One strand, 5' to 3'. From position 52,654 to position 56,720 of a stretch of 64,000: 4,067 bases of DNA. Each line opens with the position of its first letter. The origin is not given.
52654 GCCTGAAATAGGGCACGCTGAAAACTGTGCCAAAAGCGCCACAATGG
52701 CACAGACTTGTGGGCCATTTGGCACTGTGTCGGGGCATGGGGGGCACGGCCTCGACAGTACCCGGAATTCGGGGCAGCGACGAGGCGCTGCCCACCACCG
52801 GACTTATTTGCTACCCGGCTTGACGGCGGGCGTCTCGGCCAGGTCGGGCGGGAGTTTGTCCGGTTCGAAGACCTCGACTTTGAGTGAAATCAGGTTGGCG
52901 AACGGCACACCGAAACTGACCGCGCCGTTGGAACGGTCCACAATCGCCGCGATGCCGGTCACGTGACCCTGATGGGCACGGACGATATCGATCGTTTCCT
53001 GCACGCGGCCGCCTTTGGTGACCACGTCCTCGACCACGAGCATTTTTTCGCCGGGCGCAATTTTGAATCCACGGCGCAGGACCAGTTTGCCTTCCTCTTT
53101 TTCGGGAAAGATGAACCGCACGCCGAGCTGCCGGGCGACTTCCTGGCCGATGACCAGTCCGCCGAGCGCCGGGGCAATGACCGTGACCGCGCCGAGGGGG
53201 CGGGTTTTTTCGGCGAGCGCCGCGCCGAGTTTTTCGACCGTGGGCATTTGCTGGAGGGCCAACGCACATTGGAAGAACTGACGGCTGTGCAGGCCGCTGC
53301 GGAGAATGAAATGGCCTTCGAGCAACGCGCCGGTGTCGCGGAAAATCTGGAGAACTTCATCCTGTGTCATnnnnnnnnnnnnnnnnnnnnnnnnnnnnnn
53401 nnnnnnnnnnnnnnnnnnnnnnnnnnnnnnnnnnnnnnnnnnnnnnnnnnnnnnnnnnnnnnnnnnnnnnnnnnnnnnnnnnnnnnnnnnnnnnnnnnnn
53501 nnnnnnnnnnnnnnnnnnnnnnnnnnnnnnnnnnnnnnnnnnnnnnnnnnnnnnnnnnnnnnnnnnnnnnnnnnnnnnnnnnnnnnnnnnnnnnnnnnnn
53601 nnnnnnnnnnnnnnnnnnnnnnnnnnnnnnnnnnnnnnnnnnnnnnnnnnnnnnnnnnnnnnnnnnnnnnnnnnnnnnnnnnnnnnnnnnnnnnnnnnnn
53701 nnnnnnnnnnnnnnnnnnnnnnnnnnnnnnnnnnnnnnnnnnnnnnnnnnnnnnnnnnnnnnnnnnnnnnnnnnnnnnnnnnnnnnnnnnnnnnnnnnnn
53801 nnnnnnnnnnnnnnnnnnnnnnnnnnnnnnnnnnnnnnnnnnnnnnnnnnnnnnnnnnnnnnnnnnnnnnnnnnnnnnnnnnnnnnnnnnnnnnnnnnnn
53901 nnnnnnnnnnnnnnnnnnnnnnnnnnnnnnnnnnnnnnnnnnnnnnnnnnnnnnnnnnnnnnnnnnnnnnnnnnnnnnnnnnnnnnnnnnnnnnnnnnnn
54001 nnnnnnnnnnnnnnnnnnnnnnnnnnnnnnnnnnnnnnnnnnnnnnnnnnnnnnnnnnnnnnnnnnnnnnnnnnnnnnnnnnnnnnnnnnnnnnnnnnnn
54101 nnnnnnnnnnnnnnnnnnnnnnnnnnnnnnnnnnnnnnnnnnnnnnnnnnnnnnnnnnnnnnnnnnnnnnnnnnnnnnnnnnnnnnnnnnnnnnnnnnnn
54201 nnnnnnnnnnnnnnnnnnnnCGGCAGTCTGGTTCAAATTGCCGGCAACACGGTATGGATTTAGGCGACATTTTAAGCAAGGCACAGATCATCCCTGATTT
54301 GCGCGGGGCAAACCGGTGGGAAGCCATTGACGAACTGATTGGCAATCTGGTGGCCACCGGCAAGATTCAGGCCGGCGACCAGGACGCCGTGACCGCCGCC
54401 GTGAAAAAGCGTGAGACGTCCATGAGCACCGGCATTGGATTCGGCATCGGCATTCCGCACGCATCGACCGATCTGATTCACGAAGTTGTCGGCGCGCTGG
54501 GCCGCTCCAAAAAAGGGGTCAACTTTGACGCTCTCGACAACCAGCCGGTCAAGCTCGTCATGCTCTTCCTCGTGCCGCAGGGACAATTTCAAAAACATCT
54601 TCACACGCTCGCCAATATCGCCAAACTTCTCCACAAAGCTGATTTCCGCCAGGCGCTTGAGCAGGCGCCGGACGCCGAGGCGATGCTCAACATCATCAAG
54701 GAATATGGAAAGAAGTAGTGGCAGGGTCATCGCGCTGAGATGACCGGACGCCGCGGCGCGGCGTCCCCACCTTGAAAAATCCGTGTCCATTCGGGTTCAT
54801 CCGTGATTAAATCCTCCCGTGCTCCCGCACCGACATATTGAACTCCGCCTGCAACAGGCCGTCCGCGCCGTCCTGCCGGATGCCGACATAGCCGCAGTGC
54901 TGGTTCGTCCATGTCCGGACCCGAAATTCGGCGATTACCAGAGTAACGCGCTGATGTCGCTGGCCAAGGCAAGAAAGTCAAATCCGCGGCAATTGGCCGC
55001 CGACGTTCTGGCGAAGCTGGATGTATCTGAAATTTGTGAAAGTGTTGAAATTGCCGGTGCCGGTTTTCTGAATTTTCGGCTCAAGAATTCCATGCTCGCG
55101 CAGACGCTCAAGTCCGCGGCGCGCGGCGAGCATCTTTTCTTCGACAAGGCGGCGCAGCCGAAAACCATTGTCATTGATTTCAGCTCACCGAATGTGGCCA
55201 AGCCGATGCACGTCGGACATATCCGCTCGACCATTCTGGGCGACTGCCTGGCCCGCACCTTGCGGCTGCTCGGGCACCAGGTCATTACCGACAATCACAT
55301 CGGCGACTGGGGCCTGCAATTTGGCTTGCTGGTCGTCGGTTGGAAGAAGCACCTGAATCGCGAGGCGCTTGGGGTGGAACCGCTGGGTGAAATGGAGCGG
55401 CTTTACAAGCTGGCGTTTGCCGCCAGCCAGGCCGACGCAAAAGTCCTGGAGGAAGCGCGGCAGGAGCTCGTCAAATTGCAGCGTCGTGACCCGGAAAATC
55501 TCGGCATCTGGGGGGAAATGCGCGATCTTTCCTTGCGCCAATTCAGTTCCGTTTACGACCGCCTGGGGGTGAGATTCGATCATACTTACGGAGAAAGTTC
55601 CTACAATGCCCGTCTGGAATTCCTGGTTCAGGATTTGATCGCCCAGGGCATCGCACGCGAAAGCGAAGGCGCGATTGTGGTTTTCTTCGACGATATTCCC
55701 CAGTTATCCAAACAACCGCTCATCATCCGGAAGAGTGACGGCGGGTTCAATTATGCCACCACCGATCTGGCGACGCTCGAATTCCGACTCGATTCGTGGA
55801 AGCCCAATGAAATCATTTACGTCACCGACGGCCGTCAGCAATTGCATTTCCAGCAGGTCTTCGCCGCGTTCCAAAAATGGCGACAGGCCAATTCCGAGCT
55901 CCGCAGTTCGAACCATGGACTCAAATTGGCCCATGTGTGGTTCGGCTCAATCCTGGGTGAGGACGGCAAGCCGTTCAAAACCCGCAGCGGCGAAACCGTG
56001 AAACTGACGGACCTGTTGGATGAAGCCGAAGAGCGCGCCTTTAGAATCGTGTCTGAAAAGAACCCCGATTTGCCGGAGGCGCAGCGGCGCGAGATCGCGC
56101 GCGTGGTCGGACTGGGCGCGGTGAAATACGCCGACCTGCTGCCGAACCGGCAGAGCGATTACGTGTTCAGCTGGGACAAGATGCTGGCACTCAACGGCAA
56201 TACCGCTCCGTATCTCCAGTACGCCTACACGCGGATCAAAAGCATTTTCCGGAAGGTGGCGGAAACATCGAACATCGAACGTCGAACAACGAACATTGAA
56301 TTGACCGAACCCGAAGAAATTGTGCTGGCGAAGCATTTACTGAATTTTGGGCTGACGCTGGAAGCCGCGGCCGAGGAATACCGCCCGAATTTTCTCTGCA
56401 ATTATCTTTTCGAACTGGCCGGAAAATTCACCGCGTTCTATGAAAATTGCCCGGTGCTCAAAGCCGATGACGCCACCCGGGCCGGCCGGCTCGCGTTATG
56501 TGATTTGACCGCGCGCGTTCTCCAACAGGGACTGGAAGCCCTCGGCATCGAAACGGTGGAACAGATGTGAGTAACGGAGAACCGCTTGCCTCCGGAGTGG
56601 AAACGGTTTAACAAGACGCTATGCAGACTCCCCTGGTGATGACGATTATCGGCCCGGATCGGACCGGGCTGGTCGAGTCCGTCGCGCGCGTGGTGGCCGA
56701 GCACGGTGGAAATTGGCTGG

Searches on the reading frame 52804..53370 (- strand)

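Call 16: search_protein_families(library=pfam, proteins=[window:52804-53370:-])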
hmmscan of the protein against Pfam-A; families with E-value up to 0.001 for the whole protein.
window:52804-53370:- (188 aa): 1 family
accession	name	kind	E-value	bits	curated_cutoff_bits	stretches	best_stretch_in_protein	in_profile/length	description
PF00156.33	Pribosyltran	-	1.7e-09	37.6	26.3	1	39-149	5-129/158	Phosphoribosyl transferase domain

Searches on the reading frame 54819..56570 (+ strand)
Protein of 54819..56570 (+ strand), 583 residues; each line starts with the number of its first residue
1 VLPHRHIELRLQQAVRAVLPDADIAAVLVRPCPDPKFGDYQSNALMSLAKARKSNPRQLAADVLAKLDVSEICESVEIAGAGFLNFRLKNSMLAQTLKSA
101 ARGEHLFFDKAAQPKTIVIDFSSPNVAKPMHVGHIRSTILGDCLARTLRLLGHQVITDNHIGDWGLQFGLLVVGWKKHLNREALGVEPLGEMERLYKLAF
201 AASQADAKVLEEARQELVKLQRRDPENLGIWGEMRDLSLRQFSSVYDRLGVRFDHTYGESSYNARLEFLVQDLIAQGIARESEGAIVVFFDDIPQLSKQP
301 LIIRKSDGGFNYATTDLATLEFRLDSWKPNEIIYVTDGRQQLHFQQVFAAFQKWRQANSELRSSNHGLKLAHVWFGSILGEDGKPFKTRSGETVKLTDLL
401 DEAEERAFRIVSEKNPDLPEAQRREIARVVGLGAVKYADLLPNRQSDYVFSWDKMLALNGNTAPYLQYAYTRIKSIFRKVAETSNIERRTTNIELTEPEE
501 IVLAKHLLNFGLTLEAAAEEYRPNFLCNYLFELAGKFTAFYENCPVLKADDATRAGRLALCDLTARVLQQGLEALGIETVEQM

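Call 89: search_protein_families(library=pfam, proteins=[window:54819-56570:+])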
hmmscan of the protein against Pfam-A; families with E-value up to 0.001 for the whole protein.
window:54819-56570:+ (583 aa): 3 families
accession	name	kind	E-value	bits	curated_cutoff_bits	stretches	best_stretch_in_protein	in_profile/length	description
PF00750.26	tRNA-synt_1d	-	1.1e-101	340.8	23.3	1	109-452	14-349/349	tRNA synthetases class I (R), catalytic domain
PF05746.21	DALR_1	-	1.6e-37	128.6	22.3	1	466-583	1-117/117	DALR anticodon binding domain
PF03485.21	Arg_tRNA_synt_N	-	1.1e-22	80.9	21.5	1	7-88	3-85/85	Arginyl tRNA synthetase N terminal domain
